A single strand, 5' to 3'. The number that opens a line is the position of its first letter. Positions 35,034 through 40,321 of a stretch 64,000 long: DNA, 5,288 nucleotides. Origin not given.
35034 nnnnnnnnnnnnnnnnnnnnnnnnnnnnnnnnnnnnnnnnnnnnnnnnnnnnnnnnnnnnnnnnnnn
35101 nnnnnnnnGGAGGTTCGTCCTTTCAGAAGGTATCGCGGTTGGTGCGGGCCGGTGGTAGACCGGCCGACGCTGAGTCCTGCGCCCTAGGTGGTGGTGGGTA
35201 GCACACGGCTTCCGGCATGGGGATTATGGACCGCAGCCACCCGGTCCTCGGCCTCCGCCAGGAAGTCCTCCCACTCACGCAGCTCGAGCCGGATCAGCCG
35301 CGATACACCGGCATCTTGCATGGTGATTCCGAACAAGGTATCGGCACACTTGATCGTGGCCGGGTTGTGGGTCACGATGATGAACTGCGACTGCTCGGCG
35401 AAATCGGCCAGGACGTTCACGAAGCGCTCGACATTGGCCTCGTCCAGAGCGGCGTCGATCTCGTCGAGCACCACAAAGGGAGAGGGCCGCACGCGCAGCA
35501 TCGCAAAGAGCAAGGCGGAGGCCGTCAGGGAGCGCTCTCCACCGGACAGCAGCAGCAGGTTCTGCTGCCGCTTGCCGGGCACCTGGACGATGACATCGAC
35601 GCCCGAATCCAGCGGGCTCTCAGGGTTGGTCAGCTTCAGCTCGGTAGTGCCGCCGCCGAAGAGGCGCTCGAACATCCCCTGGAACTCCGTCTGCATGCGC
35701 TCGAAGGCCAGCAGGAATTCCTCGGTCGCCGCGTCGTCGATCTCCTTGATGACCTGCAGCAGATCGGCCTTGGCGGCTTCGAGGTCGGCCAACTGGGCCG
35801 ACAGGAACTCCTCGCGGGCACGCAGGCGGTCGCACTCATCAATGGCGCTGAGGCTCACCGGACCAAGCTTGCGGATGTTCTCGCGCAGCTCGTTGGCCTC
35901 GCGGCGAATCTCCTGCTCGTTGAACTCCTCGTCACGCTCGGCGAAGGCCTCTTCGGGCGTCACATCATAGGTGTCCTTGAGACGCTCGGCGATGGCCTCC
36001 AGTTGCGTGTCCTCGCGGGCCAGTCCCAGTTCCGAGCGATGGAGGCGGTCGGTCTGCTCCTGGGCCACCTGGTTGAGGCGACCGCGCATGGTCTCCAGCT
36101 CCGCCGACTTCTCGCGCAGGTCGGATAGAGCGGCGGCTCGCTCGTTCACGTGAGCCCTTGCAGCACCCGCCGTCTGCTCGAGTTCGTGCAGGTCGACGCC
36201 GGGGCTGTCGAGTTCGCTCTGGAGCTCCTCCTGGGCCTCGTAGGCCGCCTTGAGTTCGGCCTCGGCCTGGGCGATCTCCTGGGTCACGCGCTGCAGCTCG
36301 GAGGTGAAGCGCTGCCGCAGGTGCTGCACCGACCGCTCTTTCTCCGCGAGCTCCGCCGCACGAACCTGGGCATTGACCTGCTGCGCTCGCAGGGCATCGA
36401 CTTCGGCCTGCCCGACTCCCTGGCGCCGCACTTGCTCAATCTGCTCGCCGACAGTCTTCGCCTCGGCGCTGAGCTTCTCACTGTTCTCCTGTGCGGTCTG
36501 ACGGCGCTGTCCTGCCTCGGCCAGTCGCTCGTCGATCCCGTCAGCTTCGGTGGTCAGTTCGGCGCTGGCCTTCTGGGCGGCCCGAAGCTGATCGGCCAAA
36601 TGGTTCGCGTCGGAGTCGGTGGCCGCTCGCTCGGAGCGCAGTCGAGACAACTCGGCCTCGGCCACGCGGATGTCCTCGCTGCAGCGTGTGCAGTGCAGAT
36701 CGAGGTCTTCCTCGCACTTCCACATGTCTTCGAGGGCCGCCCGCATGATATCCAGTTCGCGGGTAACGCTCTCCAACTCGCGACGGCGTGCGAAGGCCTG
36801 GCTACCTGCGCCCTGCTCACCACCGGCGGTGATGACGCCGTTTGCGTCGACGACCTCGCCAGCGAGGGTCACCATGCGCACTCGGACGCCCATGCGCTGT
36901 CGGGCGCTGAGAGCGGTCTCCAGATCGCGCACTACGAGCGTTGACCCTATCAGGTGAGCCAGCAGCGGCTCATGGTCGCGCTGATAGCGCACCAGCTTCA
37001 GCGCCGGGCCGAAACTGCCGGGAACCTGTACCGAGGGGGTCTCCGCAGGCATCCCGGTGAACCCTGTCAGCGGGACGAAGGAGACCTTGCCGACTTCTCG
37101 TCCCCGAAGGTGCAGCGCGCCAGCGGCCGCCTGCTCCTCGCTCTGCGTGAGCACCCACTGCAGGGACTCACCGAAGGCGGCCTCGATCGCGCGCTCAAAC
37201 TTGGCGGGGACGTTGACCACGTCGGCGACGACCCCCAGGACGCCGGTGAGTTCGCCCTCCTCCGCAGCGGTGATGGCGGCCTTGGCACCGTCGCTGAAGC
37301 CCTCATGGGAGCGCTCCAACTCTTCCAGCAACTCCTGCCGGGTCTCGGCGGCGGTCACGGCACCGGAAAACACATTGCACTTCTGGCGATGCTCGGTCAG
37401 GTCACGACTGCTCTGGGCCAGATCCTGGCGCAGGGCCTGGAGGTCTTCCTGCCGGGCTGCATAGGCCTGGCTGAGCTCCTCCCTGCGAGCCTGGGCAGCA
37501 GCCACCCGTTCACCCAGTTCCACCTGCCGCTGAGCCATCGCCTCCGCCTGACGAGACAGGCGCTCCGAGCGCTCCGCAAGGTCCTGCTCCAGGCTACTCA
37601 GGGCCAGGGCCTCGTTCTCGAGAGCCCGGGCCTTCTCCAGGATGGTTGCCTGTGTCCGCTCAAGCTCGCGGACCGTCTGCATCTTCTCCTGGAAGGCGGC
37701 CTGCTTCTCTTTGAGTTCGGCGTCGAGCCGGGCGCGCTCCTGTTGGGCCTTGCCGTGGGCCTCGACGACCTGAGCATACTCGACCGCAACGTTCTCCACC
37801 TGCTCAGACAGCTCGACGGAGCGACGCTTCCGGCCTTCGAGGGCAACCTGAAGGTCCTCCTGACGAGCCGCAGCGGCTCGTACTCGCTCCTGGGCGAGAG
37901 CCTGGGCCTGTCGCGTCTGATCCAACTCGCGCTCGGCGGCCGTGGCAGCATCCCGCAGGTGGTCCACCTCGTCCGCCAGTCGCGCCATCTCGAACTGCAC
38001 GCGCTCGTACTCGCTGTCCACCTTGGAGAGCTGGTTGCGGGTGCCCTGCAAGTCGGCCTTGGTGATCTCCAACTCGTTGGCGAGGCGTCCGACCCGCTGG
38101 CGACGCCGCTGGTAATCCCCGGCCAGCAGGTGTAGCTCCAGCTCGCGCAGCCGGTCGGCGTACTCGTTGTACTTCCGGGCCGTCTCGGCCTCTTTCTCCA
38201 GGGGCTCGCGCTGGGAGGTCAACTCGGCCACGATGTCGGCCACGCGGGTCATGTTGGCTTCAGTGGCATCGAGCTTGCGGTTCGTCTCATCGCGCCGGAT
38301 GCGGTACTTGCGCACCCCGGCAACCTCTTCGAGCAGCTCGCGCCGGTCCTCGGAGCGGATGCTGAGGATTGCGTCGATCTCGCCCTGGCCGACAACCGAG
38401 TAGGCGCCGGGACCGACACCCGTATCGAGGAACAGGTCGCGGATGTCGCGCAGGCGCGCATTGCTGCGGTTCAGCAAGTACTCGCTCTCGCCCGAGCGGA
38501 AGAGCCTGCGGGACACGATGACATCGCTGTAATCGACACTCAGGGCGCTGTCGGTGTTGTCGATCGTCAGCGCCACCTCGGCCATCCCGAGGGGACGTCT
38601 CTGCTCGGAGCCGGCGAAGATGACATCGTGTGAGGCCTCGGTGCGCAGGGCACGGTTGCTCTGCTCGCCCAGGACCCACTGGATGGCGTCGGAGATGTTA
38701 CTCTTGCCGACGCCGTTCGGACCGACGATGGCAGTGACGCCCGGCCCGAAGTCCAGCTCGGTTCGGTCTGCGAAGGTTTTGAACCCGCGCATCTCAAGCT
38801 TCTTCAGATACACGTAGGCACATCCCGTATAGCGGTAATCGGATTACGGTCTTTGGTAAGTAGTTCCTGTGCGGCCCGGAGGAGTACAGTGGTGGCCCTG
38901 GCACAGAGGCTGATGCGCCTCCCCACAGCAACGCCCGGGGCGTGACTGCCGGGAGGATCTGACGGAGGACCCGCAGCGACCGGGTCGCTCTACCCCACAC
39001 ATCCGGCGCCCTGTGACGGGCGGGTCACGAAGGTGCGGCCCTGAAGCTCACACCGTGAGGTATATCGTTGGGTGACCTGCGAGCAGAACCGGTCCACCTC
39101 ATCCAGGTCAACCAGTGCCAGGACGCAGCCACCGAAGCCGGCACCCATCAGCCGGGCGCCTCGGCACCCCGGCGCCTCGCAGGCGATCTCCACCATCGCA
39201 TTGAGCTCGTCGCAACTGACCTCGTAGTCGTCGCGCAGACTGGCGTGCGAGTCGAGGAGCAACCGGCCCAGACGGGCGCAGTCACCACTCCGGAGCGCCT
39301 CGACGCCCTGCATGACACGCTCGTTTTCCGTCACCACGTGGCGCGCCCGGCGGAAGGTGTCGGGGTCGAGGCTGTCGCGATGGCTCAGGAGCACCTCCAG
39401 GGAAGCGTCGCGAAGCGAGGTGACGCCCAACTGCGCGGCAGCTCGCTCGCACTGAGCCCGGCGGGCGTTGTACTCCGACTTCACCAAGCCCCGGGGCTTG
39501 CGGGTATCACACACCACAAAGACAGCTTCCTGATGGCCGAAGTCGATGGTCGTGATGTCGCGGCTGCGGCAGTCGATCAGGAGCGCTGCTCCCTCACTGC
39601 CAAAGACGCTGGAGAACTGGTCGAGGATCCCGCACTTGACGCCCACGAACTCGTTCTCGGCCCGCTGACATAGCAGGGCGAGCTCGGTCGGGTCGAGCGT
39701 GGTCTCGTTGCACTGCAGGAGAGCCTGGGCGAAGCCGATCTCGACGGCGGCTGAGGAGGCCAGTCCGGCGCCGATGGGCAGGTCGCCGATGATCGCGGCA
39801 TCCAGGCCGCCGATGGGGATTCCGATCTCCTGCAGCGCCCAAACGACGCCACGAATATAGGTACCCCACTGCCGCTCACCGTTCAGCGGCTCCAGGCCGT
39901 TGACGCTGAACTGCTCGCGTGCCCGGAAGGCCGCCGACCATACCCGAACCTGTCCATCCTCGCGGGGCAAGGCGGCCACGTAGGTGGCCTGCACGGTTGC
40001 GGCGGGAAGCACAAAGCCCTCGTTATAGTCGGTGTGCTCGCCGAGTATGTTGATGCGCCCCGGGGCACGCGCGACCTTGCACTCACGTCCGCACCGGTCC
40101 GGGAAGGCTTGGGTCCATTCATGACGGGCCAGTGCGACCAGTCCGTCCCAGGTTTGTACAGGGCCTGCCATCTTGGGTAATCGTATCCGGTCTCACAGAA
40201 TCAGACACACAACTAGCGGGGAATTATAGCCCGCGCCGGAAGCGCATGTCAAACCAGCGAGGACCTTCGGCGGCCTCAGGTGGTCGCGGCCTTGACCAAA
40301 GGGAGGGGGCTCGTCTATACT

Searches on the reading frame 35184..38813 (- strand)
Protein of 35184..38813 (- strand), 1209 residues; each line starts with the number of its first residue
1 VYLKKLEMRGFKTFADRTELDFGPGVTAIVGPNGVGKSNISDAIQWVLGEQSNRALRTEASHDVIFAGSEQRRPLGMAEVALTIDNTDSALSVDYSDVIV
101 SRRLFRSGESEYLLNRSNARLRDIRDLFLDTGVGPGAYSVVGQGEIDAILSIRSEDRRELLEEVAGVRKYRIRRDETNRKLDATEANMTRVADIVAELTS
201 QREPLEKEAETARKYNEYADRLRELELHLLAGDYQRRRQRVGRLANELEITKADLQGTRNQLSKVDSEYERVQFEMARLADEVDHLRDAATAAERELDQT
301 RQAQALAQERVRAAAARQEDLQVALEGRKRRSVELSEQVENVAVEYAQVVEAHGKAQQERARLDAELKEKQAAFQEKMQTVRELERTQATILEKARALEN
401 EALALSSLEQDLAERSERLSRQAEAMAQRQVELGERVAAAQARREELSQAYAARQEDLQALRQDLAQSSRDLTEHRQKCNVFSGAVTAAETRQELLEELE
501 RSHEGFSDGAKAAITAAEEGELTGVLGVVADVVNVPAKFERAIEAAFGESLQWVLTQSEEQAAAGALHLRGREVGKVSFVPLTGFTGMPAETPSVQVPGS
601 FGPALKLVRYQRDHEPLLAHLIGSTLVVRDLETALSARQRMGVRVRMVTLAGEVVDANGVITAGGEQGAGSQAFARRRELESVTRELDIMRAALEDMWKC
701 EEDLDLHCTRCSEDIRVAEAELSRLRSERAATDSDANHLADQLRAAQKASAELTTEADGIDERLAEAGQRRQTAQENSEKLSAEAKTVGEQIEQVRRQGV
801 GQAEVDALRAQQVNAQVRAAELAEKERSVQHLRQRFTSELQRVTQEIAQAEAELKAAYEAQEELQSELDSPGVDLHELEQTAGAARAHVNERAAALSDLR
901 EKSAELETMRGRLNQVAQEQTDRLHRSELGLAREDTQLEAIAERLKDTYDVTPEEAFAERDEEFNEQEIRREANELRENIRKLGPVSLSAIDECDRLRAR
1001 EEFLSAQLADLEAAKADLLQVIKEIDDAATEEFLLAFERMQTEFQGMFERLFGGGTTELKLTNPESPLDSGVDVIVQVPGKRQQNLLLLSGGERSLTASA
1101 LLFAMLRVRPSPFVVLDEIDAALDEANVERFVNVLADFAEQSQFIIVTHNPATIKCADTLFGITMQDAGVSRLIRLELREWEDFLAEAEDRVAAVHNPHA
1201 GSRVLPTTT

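Call 42: find_homologous_proteins(query=window:35184-38813:-, max_evalue=1e-50)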
Query window:35184-38813:- (1209 aa): 7906 proteins with E <= 1e-50 among 8000 candidates; the best 120 are listed.
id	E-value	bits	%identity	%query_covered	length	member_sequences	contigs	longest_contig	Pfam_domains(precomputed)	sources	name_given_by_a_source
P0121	0.0e+0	2474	98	100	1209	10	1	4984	PF13175.13,PF06470.19,PF13476.13,PF13555.13,PF02463.26,PF13304.13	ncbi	-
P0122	0.0e+0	1715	70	100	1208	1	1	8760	PF13175.13,PF06470.19,PF13476.13,PF28175.1,PF13555.13,PF02463.26,PF13304.13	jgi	jgi:chromosome segregation protein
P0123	0.0e+0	1704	69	100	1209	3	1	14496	PF13175.13,PF06470.19,PF13476.13,PF02463.26,PF13304.13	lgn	-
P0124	0.0e+0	1648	66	100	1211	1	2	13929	PF13175.13,PF06470.19,PF13476.13,PF02463.26,PF24161.2,PF13304.13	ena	-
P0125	0.0e+0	1614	65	100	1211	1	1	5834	PF13175.13,PF06470.19,PF13476.13,PF02463.26,PF24161.2,PF13304.13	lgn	-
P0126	0.0e+0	1601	64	100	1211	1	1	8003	PF13175.13,PF06470.19,PF13476.13,PF02463.26,PF13304.13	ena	-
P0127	0.0e+0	1599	64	100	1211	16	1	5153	PF13175.13,PF06470.19,PF13476.13,PF02463.26,PF13304.13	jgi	-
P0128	0.0e+0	1595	64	100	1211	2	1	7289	PF13175.13,PF06470.19,PF13476.13,PF02463.26,PF13304.13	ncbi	-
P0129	0.0e+0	1553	63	100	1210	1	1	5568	PF13175.13,PF06470.19,PF13476.13,PF13555.13,PF02463.26,PF13304.13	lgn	-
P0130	0.0e+0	1537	62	100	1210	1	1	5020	PF13175.13,PF06470.19,PF13476.13,PF02463.26,PF24161.2,PF13304.13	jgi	-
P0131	0.0e+0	1528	62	100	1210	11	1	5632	PF13175.13,PF06470.19,PF13476.13,PF02463.26,PF13304.13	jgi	-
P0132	0.0e+0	1523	62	100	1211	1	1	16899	PF13175.13,PF06470.19,PF13476.13,PF02463.26,PF13304.13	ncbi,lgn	-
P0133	0.0e+0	1135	50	100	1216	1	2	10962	PF13175.13,PF06470.19,PF13476.13,PF13555.13,PF02463.26,PF13304.13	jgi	-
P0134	0.0e+0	1124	50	97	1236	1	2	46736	PF13175.13,PF06470.19,PF13476.13,PF13555.13,PF02463.26,PF24161.2,PF13304.13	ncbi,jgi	jgi:chromosome segregation protein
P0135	0.0e+0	1084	49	96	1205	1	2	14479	PF13175.13,PF06470.19,PF13476.13,PF02463.26,PF24161.2,PF13304.13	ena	-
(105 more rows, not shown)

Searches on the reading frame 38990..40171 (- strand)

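Call 8: search_protein_families(library=ncbifam, proteins=[window:38990-40171:-])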
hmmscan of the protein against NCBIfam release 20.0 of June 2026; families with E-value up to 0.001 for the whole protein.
window:38990-40171:- (393 aa): 9 families
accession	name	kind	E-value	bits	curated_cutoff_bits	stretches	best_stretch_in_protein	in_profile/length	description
NF003472.0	PRK05101.1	equivalog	2.7e-115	385.3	499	1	26-391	14-381/382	galactokinase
NF003006.0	PRK03817.1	equivalog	3.1e-101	338.9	443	1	34-389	4-348/352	galactokinase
NF003705.0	PRK05322.1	equivalog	4.6e-100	335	385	1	31-389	19-384/388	galactokinase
TIGR00131.1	gal_kin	equivalog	1.2e-93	314.1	226.65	1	32-390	18-386/388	galactokinase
NF001816.0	PRK00555.1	equivalog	6.2e-89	298.5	509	1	35-385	6-355/363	galactokinase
TIGR00549.1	mevalon_kin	equivalog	2.7e-21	76.3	163.05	2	36-227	1-180/276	mevalonate kinase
NF003036.0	PRK03926.1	equivalog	3e-20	72.5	403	2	34-191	4-143/302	mevalonate kinase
NF049969.1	GlMnHpPKinHddA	equivalog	4.6e-07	29.6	600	0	128-192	103-167/338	D-glycero-D-manno-heptose 7-phosphate kinase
TIGR01920.1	Shik_kin_archae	equivalog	2e-05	24.1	126.85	1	122-250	69-196/266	shikimate kinase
